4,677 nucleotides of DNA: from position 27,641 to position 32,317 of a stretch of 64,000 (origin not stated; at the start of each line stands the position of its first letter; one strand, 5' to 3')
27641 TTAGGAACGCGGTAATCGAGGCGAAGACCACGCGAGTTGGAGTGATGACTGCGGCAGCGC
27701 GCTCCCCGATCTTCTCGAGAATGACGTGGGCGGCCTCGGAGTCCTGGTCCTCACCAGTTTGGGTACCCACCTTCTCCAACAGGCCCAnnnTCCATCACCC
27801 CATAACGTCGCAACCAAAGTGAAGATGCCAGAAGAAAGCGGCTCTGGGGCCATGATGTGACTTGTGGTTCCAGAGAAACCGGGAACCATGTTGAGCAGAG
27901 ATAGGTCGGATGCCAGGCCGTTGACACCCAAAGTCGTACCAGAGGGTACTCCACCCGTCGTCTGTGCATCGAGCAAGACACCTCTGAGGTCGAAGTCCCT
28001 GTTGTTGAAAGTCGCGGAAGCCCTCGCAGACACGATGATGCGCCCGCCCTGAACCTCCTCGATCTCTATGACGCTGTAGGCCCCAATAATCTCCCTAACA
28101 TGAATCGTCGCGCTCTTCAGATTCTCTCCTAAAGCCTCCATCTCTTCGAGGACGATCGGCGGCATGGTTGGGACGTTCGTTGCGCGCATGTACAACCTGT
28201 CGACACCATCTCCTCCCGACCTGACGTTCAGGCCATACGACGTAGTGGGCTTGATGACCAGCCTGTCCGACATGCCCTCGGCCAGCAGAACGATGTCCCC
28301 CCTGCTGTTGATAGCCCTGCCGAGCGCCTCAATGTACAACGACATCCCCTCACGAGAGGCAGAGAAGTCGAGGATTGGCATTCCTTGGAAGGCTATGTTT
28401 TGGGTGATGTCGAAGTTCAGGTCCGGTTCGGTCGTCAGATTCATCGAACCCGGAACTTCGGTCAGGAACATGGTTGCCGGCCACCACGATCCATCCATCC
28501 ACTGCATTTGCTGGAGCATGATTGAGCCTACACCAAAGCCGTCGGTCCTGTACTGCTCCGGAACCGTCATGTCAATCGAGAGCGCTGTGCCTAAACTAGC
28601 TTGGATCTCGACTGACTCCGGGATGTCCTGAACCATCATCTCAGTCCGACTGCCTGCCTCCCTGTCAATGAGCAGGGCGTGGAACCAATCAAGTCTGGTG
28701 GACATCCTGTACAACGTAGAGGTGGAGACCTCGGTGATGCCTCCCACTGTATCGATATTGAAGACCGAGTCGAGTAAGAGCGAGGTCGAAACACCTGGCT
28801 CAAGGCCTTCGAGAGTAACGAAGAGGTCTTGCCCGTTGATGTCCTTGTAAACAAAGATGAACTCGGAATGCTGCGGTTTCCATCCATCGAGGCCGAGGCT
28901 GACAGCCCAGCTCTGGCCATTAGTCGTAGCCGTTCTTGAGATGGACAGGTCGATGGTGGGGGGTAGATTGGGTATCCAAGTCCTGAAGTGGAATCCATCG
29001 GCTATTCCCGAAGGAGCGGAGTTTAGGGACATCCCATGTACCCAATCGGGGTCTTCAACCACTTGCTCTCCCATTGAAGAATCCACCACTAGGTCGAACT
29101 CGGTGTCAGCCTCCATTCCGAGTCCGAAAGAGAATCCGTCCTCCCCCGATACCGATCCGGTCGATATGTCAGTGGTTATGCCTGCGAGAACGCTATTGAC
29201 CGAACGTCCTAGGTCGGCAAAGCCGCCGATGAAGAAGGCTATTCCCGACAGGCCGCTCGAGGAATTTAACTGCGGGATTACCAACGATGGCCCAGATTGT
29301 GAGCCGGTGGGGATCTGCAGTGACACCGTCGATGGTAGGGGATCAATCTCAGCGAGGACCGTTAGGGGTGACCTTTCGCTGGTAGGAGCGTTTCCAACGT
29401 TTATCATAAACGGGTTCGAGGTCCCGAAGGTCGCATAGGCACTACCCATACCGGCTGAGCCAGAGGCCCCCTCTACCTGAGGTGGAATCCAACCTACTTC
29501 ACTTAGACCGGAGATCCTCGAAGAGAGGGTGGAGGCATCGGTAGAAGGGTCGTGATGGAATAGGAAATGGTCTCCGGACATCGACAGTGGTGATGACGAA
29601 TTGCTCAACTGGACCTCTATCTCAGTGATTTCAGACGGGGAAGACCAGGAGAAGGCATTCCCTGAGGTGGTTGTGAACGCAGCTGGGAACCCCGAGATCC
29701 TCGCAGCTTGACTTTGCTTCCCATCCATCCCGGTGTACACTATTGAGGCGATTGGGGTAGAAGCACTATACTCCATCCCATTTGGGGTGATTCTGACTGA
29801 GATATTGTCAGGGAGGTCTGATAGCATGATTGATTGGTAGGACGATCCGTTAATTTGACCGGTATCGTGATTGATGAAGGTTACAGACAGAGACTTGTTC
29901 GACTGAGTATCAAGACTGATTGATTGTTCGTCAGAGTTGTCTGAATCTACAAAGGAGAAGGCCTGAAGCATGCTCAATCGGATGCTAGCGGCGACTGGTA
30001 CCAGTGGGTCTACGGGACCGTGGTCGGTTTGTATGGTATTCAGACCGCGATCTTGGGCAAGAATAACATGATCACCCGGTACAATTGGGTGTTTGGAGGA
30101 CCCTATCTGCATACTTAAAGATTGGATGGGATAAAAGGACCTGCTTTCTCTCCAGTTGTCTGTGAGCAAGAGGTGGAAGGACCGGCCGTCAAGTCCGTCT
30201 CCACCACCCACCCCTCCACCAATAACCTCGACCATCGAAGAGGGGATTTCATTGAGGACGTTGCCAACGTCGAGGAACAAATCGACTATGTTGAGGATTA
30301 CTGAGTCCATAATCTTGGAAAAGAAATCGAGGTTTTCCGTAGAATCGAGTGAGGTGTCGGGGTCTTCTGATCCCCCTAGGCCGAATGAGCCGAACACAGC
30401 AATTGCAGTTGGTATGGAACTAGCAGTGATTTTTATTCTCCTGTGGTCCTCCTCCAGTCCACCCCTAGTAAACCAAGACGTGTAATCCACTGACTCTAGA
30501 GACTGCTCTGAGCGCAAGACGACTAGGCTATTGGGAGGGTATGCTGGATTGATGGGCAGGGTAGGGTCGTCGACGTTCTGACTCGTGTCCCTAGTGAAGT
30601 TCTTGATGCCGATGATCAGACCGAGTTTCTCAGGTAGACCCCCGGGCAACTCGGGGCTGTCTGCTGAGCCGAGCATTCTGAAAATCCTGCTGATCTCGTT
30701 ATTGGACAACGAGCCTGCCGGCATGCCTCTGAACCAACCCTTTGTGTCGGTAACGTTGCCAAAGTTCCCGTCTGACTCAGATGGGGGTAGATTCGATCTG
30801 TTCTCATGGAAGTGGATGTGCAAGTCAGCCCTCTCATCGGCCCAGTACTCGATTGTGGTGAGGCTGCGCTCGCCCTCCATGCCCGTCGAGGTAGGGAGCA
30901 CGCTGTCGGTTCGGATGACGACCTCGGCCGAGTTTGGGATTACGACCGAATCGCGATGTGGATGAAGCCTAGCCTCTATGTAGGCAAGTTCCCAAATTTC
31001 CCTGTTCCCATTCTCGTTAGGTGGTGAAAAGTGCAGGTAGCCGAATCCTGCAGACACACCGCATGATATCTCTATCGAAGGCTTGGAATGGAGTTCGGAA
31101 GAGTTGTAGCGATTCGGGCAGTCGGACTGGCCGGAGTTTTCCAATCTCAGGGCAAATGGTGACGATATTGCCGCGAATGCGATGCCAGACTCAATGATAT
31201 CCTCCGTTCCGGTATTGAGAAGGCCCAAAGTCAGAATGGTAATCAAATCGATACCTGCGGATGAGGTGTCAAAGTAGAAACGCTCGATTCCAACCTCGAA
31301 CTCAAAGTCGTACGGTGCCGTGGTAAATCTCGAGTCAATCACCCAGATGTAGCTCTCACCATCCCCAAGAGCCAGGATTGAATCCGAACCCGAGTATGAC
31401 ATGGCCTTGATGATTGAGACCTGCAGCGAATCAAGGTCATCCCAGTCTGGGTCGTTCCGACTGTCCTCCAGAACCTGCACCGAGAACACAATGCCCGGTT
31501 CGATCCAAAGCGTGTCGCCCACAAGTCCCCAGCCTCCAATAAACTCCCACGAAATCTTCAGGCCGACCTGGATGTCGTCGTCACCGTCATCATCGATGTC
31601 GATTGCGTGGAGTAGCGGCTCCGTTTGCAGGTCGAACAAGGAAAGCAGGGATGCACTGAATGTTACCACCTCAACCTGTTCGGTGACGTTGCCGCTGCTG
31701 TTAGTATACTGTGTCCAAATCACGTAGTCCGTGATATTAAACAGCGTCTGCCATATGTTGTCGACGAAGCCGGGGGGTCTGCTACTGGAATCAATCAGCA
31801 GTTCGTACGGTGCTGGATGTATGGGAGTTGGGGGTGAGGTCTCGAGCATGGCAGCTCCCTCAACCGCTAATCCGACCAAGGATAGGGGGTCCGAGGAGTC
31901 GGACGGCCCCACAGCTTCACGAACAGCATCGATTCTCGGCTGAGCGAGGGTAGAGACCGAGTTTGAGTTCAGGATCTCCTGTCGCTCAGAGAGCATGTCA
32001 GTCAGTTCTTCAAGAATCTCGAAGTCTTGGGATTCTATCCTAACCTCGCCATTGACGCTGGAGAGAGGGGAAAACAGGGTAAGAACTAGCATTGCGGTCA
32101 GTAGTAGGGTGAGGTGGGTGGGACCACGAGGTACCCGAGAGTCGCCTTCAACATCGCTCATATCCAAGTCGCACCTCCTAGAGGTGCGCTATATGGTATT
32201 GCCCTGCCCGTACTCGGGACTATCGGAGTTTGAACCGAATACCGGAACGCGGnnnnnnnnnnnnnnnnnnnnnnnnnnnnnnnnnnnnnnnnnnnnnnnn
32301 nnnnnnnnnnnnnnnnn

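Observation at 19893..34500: Lower-GC 14.6 kb island of five co-directional giant envelope-protein genes placed directly upstream of the nuo operon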

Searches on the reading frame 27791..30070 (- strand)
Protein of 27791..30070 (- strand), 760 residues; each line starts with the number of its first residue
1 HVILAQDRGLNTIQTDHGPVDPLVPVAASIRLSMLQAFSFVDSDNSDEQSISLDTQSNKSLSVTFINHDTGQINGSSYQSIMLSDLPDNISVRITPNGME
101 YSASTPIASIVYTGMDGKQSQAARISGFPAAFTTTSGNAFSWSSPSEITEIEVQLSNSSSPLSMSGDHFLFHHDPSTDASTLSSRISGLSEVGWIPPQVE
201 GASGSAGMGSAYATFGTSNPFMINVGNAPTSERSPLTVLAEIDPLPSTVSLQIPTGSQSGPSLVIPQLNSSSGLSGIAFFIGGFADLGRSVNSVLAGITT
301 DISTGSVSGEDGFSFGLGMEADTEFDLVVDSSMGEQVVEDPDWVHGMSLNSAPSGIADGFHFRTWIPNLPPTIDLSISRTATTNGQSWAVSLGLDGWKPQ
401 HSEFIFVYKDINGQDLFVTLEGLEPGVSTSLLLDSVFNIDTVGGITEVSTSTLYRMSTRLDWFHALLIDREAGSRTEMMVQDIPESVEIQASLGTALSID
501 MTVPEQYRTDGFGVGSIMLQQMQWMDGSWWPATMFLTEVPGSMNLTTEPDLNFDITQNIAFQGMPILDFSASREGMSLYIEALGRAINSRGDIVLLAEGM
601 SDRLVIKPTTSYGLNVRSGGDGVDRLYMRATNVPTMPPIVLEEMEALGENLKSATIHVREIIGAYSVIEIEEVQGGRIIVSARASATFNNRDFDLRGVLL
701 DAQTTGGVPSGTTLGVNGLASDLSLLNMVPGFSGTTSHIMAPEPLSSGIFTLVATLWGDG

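Call 73: predict_structure(alignment_id=A9)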
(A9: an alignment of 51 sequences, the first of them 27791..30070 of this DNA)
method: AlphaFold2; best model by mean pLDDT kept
length: 760 residues; sequences in the alignment: 51
mean_pLDDT: 76.4   pTM: 0.71
mean pLDDT of the five models: 76.4, 75.7, 73.5, 70.9, 69.8
residues with pLDDT >= 90: 144; 70-90: 409; 50-70: 129; < 50: 78
segments of 3 or more residues with pLDDT < 50: 257-264, 269-274, 555-562, 704-735, 742-748, 757-760
pLDDT, mean of each block of 10 residues (from residue 1): 81 76 74 84 84 84 85 79 88 84 90 83 88 80 88 86 89 84 88 79 69 85 81 76 88 60 47 49 57 56 53 68 90 79 92 78 91 80 80 89 91 86 90 88 78 89 90 87 92 86 89 90 84 92 85 45 73 91 74 88 85 80 88 64 80 77 59 76 66 55 42 30 30 47 48 46
secondary structure, 60 per line:
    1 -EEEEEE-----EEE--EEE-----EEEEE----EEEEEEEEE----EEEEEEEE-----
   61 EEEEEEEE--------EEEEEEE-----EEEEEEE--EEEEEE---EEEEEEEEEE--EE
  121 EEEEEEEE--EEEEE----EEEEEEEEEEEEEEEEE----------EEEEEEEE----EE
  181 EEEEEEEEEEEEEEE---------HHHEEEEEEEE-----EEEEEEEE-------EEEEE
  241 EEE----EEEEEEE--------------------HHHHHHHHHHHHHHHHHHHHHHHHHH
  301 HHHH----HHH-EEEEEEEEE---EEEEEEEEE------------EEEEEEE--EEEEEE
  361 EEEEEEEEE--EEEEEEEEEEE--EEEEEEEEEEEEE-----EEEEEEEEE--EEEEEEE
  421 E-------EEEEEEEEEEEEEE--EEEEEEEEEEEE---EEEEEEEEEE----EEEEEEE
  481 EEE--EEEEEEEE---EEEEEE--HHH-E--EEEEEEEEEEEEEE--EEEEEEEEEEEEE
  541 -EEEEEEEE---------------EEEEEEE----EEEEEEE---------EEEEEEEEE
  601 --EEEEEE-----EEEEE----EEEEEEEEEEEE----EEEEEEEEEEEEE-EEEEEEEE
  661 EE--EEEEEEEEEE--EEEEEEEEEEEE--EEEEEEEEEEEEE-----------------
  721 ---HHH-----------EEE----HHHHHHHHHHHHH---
elements in order (helices of 4 or more, strands of 3 or more residues): E2-7 E13-15 E18-20 E26-30 E35-43 E48-55 E61-68 E77-83 E89-95 E98-103 E107-116 E119-128 E131-135 E140-156 E167-174 E179-195 E208-215 E221-228 E236-243 E248-254 H275-304 E313-321 E325-333 E346-352 E355-369 E372-382 E385-397 E403-411 E414-421 E429-442 E445-456 E460-469 E474-483 E486-493 E497-502 E512-525 E528-540 E542-549 E565-571 E576-582 E592-600 E603-608 E614-618 E623-634 E639-651 E653-662 E665-674 E677-688 E691-703 E738-740 H745-757

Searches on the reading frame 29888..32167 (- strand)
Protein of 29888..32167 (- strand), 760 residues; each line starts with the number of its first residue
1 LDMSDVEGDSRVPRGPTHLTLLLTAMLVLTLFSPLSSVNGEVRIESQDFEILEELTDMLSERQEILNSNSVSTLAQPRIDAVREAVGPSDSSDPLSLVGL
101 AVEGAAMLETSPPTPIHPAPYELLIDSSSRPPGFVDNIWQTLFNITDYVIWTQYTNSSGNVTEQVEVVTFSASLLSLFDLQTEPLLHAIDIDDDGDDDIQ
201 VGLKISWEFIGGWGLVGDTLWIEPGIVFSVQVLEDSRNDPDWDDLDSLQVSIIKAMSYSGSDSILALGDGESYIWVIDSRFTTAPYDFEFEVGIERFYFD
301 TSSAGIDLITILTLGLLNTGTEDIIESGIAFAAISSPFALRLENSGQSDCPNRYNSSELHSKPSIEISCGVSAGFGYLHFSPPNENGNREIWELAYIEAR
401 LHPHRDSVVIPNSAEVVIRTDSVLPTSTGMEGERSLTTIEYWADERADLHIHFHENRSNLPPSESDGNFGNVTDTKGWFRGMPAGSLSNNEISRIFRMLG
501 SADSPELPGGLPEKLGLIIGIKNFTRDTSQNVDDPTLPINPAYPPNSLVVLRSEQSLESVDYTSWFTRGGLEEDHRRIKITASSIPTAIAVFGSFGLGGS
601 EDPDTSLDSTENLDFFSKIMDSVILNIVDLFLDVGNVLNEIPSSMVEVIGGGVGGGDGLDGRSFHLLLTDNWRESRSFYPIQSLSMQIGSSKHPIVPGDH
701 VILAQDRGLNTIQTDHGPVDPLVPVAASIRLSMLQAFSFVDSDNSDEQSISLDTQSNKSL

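Call 67: predict_structure(alignment_id=A8)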
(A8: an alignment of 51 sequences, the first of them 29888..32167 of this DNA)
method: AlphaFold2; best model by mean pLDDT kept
length: 760 residues; sequences in the alignment: 51
mean_pLDDT: 74.1   pTM: 0.75
mean pLDDT of the five models: 74.1, 72.7, 71.2, 69.4, 68.9
residues with pLDDT >= 90: 220; 70-90: 267; 50-70: 163; < 50: 110
segments of 3 or more residues with pLDDT < 50: 1-55, 180-183, 262-266, 314-326, 425-430, 599-613, 653-659
pLDDT, mean of each block of 10 residues (from residue 1): 30 40 43 30 35 50 51 63 57 52 72 85 83 76 74 93 84 52 68 89 73 68 81 88 92 77 54 89 93 75 57 46 47 67 90 92 92 91 83 91 94 90 49 78 96 89 68 91 95 91 65 91 82 90 89 96 85 84 95 69 35 56 69 72 75 47 86 90 91 84 70 63 82 91 77 85
secondary structure, 60 per line:
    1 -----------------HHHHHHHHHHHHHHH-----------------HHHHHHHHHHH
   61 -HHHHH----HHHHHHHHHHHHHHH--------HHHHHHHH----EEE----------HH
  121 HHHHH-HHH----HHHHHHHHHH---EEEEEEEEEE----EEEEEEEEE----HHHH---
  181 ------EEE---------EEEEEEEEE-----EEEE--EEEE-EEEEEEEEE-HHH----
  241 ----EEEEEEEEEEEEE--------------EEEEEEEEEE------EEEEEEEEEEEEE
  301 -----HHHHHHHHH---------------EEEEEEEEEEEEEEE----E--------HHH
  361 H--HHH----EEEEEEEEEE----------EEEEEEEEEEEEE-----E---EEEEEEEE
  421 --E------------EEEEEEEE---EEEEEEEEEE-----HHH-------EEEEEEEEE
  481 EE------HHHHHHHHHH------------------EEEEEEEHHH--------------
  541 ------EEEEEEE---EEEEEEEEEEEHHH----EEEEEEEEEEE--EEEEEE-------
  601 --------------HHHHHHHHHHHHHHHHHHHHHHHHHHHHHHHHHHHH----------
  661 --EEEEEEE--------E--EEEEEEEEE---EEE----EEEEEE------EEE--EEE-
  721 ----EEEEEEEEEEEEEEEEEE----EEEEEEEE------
elements in order (helices of 4 or more, strands of 3 or more residues): H18-32 H50-60 H62-66 H71-85 H94-101 E106-108 H119-125 H134-143 E147-156 E161-169 H174-177 E187-189 E199-207 E213-216 E219-222 E224-232 E245-257 E272-281 E288-300 H306-314 E330-344 H358-361 E371-380 E391-403 E413-420 E436-443 E447-456 E472-482 H489-498 E517-523 E547-553 E557-567 E575-585 E588-593 H615-650 E663-669 E681-689 E693-695 E700-705 E712-714 E717-719 E725-742 E747-754

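Call 99: fold_search(model_id=the predicted structure, library=pdb)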
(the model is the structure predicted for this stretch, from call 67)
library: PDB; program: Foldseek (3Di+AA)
matches with E <= 10: 579; with E <= 0.001: 0
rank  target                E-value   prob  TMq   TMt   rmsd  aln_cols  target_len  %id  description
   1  8blw_A                2.2e-03  0.09  0.08  0.09  29.7       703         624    7  Vitamin B12 transporter BtuB1 with lipoprotein BtuG1 from B. theta (released 2023-08-16)
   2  5fok_A                1.2e-02  0.06  0.09  0.10  27.9       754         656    7  Crystal structure of the siderophore receptor PiuA from Pseudomonas aeruginosa (released 2016-05-11)
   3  8bmx_C                1.2e-02  0.06  0.09  0.10  27.3       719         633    8  Bacteroides thetaiotaomicron B12 TonB dependent transporter in complex with a surface lipoprotein (released 2023-09-20)
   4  6h7f_A                1.9e-02  0.05  0.09  0.10  29.2       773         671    6  Crystal structure of BauA, the Ferric preacinetobactin receptor from Acinetobacter baumannii in complex with Fe3+-Prea (released 2018-10-10)
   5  6h7v_A                2.3e-02  0.03  0.08  0.08  27.4       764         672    6  Crystal structure of BauA, the Ferric preacinetobactin receptor from Acinetobacter baumannii (released 2018-10-10)
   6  6v81                  2.4e-02  0.04  0.08  0.09  29.6       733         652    8  The crystal structure of the outer-membrane transporter YncD (released 2020-05-06)
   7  9vla_A                3.5e-02  0.10  0.08  0.11  19.9       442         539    7  Crystal structure of PNGase Bb in complex with MUXF glycopeptide (released 2026-02-18)
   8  8p97_A                3.9e-02  0.04  0.08  0.09  26.4       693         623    8  BtuB3G3 bound to cyanocobalamin with disordered EL8 (released 2023-08-16)
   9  1t1l_A                5.0e-02  0.07  0.08  0.12  26.5       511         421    7  Crystal structure of the long-chain fatty acid transporter FadL (released 2004-06-15)
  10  6h7v_B                5.0e-02  0.03  0.08  0.09  28.9       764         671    6  Crystal structure of BauA, the Ferric preacinetobactin receptor from Acinetobacter baumannii (released 2018-10-10)
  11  4q35_A                5.0e-02  0.03  0.08  0.08  24.4       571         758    9  Structure of a membrane protein (released 2014-06-25)
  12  3qq2_B                5.6e-02  0.04  0.07  0.13  23.4       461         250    6  Crystal Structure of the Beta Domain of the Bordetella Autotransporter Brka (released 2011-04-13)
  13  6zlt_B                6.6e-02  0.02  0.07  0.07  35.8       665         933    9  Open-open state of the Bt1762-Bt1763 levan transport system (released 2020-11-11)
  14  1mal_A                8.1e-02  0.08  0.11  0.16  24.8       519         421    8  STRUCTURAL BASIS FOR SUGAR TRANSLOCATION THROUGH MALTOPORIN CHANNELS AT 3.1 ANGSTROMS RESOLUTION (released 1995-12-31)
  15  4zgv_A                9.0e-02  0.01  0.08  0.07  29.6       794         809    7  The Crystal Structure of the Ferredoxin Receptor FusA from Pectobacterium atrosepticum SCRI1043 (released 2016-08-31)
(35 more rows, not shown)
